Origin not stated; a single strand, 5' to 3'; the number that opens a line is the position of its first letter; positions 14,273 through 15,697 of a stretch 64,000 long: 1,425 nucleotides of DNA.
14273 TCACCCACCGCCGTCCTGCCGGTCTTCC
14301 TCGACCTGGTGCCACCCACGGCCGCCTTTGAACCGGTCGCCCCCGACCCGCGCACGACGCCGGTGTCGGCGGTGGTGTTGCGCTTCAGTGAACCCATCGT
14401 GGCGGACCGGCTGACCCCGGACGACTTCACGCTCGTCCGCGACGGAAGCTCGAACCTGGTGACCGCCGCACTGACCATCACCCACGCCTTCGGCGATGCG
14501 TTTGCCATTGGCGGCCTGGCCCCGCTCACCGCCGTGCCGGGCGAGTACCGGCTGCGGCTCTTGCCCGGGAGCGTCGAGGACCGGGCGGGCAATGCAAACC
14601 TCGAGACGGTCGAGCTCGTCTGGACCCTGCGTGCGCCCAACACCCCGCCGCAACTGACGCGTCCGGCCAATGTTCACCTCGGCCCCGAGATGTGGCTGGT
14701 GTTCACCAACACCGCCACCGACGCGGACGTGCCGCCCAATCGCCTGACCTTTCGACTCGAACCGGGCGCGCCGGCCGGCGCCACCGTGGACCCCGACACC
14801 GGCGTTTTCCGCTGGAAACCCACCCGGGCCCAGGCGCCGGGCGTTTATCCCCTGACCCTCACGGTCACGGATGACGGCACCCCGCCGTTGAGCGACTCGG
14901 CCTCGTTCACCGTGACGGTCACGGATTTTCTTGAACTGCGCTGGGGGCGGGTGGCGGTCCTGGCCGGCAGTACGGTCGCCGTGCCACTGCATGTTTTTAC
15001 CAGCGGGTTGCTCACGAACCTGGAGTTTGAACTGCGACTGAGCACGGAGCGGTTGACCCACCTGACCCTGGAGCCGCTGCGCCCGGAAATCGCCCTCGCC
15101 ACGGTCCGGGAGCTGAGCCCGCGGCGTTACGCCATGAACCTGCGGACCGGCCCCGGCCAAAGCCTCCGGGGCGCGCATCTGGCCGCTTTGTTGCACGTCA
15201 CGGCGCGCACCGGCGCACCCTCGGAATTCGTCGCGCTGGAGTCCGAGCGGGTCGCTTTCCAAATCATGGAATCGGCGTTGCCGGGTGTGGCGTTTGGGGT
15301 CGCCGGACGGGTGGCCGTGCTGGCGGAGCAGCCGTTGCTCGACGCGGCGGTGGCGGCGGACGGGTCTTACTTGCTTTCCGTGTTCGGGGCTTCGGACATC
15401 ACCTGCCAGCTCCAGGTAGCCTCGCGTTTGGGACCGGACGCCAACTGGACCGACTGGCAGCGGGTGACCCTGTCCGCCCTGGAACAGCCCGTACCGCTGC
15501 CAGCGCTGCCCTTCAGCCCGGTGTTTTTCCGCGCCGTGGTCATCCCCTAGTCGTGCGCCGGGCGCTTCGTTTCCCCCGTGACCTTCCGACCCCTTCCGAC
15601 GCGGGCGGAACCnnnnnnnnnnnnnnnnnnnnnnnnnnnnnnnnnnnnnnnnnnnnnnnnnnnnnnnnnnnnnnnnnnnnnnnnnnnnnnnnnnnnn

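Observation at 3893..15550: An 11.7-kb single ORF encodes a mosaic of at least ten module types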

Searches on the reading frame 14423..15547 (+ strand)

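Call 10: search_protein_families(library=pfam, proteins=[window:14423-15547:+], max_evalue=1)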
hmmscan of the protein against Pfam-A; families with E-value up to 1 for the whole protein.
window:14423-15547:+ (375 aa): 7 families
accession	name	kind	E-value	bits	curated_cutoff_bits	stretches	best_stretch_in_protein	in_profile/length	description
PF05345.18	He_PIG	-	2.6e-10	41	24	1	90-167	17-96/96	Putative Ig domain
PF18957.6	RibLong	-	1.2e-06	29.7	27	1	99-167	27-93/93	Long Rib domain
PF00028.23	Cadherin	-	0.00089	20.1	28.8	1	93-167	15-93/93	Cadherin domain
PF18911.6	PKD_4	-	0.021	15.3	27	1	137-165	57-84/85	PKD domain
PF19077.6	Big_13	-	0.034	15.1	27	1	94-159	31-94/102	Bacterial Ig-like domain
PF17963.7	Big_9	-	0.37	12.1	23.6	1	94-166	21-88/89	Bacterial Ig domain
PF16640.11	Big_3_5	-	0.41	11.7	35.5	1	81-167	5-88/88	Bacterial Ig-like domain (group 3)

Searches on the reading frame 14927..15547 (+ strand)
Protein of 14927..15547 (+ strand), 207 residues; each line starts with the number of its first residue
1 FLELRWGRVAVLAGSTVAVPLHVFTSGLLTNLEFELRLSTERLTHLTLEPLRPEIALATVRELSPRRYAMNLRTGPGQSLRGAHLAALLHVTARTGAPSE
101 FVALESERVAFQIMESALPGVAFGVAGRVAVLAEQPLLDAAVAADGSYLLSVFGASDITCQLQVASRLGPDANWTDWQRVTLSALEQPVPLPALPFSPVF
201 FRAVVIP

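Call 51: search_solved_structures(query=window:14927-15547:+, max_evalue=10, show_alignments=1)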
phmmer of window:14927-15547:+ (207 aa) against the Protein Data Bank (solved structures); distinct sequences matched with E-value up to 10: 3.
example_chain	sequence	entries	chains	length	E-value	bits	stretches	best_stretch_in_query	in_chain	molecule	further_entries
6z1p_BU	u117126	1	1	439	0.19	14.9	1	71-124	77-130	mS89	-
6odh_A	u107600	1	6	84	0.48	13.6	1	4-35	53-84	Bcl-2 homologous antagonist/killer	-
6aph_A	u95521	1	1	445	0.96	12.6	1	52-101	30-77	Adenosylhomocysteinase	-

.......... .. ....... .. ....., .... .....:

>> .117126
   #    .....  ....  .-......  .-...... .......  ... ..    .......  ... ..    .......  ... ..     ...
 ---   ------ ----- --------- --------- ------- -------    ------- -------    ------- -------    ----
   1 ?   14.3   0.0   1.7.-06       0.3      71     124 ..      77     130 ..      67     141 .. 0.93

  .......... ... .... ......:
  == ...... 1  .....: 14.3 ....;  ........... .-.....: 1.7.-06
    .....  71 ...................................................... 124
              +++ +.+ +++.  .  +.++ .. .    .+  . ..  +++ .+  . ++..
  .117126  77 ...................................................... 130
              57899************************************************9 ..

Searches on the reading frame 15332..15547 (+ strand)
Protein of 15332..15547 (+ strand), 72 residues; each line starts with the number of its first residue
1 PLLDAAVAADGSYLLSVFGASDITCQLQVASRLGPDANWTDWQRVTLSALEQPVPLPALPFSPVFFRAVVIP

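Call 59: search_protein_families(library=pfam, proteins=[window:15332-15547:+], max_evalue=10)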
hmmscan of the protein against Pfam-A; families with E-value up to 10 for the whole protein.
seq(72 aa): 1 family
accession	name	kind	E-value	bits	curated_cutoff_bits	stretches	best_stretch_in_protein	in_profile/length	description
PF13814.12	Replic_Relax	-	0.13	12.8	25.3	1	18-49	99-130/191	Replication-relaxation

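Call 86: search_protein_families(library=ncbifam, proteins=[window:15332-15547:+], max_evalue=10)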
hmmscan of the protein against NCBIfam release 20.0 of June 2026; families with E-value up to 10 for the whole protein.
seq(72 aa): 0 families
